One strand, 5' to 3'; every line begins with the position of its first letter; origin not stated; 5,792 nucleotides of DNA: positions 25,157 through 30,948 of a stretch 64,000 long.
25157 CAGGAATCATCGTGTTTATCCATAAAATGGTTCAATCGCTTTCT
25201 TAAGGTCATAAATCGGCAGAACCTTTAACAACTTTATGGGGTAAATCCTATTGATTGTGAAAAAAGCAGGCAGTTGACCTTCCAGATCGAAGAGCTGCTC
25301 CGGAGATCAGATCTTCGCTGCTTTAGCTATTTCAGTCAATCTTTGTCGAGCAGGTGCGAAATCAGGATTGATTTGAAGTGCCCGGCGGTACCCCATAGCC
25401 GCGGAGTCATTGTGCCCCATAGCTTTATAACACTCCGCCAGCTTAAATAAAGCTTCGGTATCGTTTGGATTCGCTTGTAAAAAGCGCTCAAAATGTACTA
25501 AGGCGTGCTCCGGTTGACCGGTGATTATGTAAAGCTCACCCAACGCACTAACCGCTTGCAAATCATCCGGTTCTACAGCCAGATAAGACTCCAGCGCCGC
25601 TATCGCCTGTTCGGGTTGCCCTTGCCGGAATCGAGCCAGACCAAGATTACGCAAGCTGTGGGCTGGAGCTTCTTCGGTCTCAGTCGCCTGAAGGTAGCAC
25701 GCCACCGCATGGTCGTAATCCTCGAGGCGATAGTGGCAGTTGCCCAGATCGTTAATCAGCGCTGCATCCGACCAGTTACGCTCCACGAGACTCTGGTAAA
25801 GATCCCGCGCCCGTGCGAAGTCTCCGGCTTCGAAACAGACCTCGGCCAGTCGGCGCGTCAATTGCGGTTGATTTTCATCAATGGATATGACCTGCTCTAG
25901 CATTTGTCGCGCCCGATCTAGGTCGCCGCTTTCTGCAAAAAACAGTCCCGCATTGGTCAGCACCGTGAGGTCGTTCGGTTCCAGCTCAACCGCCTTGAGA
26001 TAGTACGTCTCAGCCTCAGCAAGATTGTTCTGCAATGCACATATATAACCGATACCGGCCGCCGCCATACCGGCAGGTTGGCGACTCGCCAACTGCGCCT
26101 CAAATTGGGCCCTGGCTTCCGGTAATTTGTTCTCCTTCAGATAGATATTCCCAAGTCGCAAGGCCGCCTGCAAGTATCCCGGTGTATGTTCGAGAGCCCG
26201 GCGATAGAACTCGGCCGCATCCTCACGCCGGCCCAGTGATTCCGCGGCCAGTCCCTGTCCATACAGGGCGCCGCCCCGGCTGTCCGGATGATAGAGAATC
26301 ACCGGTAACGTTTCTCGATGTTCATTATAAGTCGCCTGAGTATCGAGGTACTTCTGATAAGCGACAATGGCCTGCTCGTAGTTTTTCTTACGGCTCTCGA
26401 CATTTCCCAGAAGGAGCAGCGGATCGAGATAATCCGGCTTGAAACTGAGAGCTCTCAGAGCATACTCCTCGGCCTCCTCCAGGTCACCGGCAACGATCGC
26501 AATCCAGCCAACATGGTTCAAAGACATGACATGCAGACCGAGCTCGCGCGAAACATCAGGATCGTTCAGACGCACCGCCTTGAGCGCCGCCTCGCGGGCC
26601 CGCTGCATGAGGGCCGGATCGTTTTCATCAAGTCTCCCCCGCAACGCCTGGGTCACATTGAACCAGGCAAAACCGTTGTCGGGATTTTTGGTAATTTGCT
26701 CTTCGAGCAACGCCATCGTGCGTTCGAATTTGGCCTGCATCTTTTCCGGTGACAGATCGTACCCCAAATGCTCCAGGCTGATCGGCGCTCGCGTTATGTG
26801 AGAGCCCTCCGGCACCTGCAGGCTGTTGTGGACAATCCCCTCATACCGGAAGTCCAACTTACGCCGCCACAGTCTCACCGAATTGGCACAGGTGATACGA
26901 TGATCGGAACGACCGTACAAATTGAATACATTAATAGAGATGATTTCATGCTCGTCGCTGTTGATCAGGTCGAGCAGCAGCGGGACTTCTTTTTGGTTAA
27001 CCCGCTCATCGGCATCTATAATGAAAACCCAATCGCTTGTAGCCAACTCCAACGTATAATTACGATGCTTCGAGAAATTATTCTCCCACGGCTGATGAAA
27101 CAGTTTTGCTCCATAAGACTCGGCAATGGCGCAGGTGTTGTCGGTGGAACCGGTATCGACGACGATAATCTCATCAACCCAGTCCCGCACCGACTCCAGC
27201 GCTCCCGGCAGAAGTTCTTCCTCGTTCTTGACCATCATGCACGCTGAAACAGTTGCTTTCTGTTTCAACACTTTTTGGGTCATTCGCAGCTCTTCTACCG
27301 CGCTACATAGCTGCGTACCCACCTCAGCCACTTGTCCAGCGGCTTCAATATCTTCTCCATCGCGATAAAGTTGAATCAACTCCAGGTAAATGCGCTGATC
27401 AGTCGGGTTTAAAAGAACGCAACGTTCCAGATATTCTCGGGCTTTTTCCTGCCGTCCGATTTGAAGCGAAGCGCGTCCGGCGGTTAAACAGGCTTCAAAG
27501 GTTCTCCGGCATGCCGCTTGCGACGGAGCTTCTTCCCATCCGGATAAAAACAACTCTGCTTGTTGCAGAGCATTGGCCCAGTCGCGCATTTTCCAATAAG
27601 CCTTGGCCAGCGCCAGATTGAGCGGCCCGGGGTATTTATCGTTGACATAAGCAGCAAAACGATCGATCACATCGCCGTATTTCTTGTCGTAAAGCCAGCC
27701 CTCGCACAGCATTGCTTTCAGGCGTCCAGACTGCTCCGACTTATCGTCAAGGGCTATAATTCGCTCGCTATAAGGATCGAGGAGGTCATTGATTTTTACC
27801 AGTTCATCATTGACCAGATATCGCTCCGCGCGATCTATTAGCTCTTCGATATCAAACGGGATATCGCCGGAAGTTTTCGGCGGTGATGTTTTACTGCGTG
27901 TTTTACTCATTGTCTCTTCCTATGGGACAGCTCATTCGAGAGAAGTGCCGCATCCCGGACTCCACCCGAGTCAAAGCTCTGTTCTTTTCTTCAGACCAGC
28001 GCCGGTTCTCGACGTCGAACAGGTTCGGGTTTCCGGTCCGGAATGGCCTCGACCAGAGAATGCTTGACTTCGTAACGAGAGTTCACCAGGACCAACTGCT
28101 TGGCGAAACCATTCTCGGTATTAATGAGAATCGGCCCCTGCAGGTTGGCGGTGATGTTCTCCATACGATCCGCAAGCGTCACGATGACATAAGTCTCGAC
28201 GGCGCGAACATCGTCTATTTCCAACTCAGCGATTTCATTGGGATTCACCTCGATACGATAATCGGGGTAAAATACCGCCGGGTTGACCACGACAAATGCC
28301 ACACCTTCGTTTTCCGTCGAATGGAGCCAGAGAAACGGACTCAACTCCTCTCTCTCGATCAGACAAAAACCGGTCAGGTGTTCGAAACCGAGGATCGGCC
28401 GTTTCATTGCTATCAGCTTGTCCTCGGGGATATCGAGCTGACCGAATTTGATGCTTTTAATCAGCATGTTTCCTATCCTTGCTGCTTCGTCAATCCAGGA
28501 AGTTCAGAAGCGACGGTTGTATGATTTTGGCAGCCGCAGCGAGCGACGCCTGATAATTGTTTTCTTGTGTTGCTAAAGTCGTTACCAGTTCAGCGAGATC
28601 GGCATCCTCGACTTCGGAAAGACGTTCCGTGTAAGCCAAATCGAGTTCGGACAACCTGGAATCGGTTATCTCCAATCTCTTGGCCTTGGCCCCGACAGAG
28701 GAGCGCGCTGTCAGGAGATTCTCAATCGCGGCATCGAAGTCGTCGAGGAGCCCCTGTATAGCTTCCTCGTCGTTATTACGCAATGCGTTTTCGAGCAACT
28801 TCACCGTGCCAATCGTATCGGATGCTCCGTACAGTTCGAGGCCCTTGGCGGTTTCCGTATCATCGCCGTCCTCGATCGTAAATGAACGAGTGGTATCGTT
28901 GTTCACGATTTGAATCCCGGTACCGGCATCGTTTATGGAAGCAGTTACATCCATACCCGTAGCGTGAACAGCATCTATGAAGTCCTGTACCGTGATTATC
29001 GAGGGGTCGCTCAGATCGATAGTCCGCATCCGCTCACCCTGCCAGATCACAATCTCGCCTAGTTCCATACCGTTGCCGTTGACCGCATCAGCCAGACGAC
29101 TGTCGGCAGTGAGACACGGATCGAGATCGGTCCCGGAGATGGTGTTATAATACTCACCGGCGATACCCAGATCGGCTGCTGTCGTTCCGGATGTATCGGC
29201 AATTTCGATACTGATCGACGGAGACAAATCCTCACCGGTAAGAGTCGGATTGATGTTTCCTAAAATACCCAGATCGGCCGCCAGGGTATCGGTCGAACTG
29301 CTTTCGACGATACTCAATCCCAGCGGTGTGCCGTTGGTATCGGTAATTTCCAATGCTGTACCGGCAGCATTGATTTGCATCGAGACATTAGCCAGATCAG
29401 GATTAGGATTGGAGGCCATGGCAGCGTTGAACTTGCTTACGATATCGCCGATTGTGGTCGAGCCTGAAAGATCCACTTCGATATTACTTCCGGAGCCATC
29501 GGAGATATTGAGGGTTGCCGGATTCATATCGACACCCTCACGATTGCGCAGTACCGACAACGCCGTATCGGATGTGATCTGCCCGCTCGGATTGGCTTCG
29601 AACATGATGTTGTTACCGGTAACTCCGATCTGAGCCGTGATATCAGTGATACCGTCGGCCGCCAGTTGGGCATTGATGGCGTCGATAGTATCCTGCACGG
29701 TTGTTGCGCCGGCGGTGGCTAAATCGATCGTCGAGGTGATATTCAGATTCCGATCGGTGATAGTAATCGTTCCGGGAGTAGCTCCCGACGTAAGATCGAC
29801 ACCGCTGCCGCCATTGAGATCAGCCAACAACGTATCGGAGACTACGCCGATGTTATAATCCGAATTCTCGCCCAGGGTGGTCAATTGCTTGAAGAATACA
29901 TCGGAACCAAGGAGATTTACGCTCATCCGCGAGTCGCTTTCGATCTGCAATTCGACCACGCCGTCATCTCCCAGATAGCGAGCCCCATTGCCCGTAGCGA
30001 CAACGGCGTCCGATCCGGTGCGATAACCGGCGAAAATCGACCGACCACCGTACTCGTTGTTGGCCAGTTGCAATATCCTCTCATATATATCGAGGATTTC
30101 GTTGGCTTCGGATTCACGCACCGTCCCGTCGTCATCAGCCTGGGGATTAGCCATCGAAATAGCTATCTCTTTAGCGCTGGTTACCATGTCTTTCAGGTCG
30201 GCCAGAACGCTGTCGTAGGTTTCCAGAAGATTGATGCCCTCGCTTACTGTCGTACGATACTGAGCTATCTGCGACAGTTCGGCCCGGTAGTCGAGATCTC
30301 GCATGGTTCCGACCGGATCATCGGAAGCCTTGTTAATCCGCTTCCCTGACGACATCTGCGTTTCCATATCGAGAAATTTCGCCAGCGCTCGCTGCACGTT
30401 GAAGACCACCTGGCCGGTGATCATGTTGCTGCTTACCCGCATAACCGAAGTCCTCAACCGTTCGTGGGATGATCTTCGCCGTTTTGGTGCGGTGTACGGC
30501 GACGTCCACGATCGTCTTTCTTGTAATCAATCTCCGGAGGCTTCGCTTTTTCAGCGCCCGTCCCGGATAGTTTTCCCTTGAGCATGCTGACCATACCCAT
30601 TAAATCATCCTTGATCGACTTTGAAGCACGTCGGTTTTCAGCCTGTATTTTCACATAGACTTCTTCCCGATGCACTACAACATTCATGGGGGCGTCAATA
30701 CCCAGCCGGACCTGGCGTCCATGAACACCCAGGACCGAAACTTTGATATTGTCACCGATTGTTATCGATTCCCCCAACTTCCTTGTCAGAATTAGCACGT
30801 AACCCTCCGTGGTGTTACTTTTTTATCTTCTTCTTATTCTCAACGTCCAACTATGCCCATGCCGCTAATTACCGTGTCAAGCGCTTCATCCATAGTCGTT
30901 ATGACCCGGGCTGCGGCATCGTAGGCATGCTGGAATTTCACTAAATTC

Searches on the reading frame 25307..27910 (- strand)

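Call 15: search_protein_families(library=pfam, proteins=[window:25307-27910:-], max_evalue=0.0001)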
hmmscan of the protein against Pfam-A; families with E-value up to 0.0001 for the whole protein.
window:25307-27910:- (867 aa): 27 families (the best 25 are shown)
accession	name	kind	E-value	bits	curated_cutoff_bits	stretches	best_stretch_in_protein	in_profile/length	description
PF07719.23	TPR_2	-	7.7e-53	172.7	27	1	548-578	3-33/34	Tetratricopeptide repeat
PF00515.34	TPR_1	-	1.2e-47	158.3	27.8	0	619-647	6-34/34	Tetratricopeptide repeat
PF13181.12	TPR_8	-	4.3e-43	142.2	25.7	0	139-170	2-33/34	Tetratricopeptide repeat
PF13428.12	TPR_14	-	7.8e-41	134.7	23.5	1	787-826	4-43/44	Tetratricopeptide repeat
PF14559.12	TPR_19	-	1.5e-36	125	25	3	660-711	3-54/68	Tetratricopeptide repeat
PF13432.12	TPR_16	-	4.3e-36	123.4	32.7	4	584-646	1-63/65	Tetratricopeptide repeat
PF13424.12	TPR_12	-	3.1e-29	101.4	30.1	3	717-778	4-73/77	Tetratricopeptide repeat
PF13431.12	TPR_17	-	2.4e-28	96.4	24.4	0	807-837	2-32/34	Tetratricopeptide repeat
PF13174.12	TPR_6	-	3.9e-25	87.2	26.3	0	819-850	1-32/33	Tetratricopeptide repeat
PF00535.33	Glycos_transf_2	-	7.9e-23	81.6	23.3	1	222-338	1-125/168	Glycosyl transferase family 2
PF13371.12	TPR_9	-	3.9e-20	72.1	35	1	722-787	1-66/73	Tetratricopeptide repeat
PF13414.12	TPR_11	-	7.9e-20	70.7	26.8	0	723-764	1-42/42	TPR repeat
PF13176.12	TPR_7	-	3.7e-19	67.6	27.9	0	548-576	1-29/36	Tetratricopeptide repeat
PF23914.1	TPR_CcmH_CycH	-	4.2e-17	62.9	42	1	621-709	57-148/158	Cytochrome c-type biogenesis protein H TPR domain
PF25063.1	ARM_TT21_C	-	8.9e-11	42.5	35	0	638-747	45-160/209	Tetratricopeptide repeat protein 21 C-terminal ARM domain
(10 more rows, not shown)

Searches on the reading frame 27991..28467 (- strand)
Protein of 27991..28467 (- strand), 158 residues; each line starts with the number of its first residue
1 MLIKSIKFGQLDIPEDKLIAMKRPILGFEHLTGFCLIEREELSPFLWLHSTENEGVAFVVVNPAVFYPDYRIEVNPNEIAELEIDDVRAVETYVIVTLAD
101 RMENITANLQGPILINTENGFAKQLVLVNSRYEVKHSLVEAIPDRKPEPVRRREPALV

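Call 16: search_protein_families(library=pfam, proteins=[window:27991-28467:-], max_evalue=0.0001)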
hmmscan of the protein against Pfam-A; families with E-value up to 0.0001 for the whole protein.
window:27991-28467:- (158 aa): 1 family
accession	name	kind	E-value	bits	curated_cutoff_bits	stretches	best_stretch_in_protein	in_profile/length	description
PF02623.20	FliW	-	2.8e-38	130.9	25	1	19-138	1-122/122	FliW protein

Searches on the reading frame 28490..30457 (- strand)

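Call 16: search_protein_families(library=pfam, proteins=[window:28490-30457:-], max_evalue=0.0001)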
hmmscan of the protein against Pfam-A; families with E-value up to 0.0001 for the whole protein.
window:28490-30457:- (655 aa): 2 families
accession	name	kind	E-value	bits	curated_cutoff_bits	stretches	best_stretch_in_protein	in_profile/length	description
PF00669.25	Flagellin_N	-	1.7e-16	60.9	26.6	1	8-147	1-139/139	Bacterial flagellin N-terminal helical region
PF00700.27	Flagellin_C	-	7.2e-08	33.1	23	1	572-654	2-86/86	Bacterial flagellin C-terminal helical region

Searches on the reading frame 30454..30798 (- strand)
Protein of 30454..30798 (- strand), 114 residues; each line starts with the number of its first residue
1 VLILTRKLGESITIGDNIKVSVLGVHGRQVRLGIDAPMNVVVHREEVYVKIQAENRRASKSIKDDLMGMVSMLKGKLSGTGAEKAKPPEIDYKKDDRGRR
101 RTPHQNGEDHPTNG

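Call 16: search_protein_families(library=pfam, proteins=[window:30454-30798:-], max_evalue=0.0001)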
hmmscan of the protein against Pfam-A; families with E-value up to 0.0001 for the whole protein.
window:30454-30798:- (114 aa): 1 family
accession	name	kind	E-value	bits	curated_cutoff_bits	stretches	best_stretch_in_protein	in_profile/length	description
PF02599.21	CsrA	-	2e-24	85.8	27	1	1-52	1-52/53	Global regulator protein family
